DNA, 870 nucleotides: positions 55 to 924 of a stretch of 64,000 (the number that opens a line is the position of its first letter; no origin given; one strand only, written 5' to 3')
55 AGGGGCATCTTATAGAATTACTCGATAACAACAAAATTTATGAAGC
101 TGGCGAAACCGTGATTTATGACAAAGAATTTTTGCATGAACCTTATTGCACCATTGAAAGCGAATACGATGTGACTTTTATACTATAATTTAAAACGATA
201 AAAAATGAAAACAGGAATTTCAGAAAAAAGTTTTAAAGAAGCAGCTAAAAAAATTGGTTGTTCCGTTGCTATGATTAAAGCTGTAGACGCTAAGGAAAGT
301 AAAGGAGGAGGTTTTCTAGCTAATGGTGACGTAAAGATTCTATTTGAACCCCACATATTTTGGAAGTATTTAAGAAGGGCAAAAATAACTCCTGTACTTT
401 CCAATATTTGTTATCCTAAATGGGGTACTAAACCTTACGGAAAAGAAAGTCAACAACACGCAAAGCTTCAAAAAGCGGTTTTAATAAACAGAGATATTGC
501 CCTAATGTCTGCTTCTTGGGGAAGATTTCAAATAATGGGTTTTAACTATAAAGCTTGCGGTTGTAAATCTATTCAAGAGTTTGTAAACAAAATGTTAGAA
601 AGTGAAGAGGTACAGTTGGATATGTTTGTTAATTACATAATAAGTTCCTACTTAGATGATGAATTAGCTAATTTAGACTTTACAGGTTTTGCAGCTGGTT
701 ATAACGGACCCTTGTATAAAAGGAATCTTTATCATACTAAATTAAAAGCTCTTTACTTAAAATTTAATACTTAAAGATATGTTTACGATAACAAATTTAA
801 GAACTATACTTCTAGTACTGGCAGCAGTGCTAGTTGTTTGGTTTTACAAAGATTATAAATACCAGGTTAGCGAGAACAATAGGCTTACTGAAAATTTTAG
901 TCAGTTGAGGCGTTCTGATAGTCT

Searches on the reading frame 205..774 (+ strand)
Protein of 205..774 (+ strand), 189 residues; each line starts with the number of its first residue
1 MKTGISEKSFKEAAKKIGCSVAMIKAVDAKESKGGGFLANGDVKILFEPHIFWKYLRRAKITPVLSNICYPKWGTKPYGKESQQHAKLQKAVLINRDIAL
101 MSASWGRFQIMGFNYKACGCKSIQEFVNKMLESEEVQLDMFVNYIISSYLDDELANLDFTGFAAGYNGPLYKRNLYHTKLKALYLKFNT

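Call 101: search_protein_families(library=pfam, alignment_id=A7, max_evalue=0.001)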
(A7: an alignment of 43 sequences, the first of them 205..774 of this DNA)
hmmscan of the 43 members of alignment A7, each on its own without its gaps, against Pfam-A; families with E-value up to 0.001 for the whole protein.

A. member 1, window:205-774:+ (189 aa): 1 family
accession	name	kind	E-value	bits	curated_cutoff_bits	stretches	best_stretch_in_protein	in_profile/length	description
PF11860.13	Muramidase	-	6.3e-54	183.3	22.3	1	21-187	2-174/175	N-acetylmuramidase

B. families by the number of members that match (of 43 scanned): 7 families
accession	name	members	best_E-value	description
PF11860.13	Muramidase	1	6.3e-54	N-acetylmuramidase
PF13619.11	KTSC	1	1e-13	KTSC domain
PF19266.4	CIS_tube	1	9.2e-12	Contractile injection system tube protein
PF13392.12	HNH_3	1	9e-07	HNH endonuclease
PF01476.26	LysM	1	1.6e-06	LysM domain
PF00376.29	MerR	1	9.9e-05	MerR family regulatory protein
PF12728.13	HTH_17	1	0.0009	Helix-turn-helix domain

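Call 103: find_encoding_contigs(protein=window:205-774:+, flank=10000, max_places=1)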
Protein window:205-774:+ (189 aa): no gene with exactly this product is on record in the collection.
